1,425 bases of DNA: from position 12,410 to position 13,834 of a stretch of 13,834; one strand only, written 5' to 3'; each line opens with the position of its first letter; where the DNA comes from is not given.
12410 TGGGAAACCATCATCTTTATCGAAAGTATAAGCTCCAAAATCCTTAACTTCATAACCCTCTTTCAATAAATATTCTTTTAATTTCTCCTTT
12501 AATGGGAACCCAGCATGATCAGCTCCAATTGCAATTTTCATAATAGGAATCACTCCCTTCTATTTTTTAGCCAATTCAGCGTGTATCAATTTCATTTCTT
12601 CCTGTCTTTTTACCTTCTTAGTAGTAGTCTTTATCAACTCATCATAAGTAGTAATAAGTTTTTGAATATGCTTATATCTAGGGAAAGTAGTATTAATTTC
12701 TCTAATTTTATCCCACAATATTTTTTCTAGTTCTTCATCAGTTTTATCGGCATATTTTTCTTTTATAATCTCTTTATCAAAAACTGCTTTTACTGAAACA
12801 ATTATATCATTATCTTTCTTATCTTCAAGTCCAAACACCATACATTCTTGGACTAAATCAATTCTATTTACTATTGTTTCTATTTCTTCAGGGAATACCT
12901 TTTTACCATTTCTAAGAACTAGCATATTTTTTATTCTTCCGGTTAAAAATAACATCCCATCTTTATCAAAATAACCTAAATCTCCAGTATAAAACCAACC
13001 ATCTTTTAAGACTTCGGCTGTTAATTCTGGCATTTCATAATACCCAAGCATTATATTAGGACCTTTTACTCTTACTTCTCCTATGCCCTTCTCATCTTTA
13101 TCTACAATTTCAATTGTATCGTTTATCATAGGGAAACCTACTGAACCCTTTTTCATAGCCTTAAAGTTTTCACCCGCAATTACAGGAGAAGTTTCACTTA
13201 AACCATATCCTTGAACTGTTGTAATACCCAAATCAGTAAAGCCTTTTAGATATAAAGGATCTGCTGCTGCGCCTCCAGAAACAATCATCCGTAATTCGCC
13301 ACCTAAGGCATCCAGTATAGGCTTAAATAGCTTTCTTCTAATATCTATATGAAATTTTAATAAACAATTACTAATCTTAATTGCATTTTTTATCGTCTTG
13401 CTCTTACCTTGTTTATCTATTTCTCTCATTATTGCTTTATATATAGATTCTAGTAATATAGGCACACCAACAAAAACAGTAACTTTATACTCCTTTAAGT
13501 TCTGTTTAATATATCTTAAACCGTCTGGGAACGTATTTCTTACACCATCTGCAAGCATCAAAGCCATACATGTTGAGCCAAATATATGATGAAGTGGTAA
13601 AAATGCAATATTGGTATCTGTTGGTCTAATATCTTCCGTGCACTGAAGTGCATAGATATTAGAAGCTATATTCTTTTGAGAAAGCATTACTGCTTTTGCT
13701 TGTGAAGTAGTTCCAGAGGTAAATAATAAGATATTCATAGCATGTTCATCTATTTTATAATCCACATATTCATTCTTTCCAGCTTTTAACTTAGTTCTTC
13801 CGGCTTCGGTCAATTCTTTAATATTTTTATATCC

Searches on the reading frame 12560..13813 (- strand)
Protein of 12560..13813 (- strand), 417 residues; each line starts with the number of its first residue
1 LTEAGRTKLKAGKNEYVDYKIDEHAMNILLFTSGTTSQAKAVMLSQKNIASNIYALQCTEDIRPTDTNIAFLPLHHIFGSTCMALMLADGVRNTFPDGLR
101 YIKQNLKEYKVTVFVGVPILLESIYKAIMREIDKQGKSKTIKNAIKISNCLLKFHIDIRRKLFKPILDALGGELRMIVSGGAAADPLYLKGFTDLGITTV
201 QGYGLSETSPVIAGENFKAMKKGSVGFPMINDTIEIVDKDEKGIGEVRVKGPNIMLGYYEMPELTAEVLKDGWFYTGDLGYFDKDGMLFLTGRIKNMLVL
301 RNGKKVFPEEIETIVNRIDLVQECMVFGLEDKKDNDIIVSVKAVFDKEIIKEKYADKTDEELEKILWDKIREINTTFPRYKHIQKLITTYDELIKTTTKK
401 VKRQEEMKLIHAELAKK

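Call 99: search_protein_families(library=pfam, proteins=[window:12560-13813:-], max_evalue=0.00001)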
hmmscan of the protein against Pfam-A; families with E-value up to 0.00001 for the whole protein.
window:12560-13813:- (417 aa): 2 families
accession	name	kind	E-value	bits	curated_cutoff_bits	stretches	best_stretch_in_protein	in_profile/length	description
PF00501.34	AMP-binding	-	1.3e-42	146.4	29.9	1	17-259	155-384/384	AMP-binding enzyme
PF23562.2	AMP-binding_C_3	-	5.2e-10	40.2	20.8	1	296-406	2-108/124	AMP-binding enzyme C-terminal domain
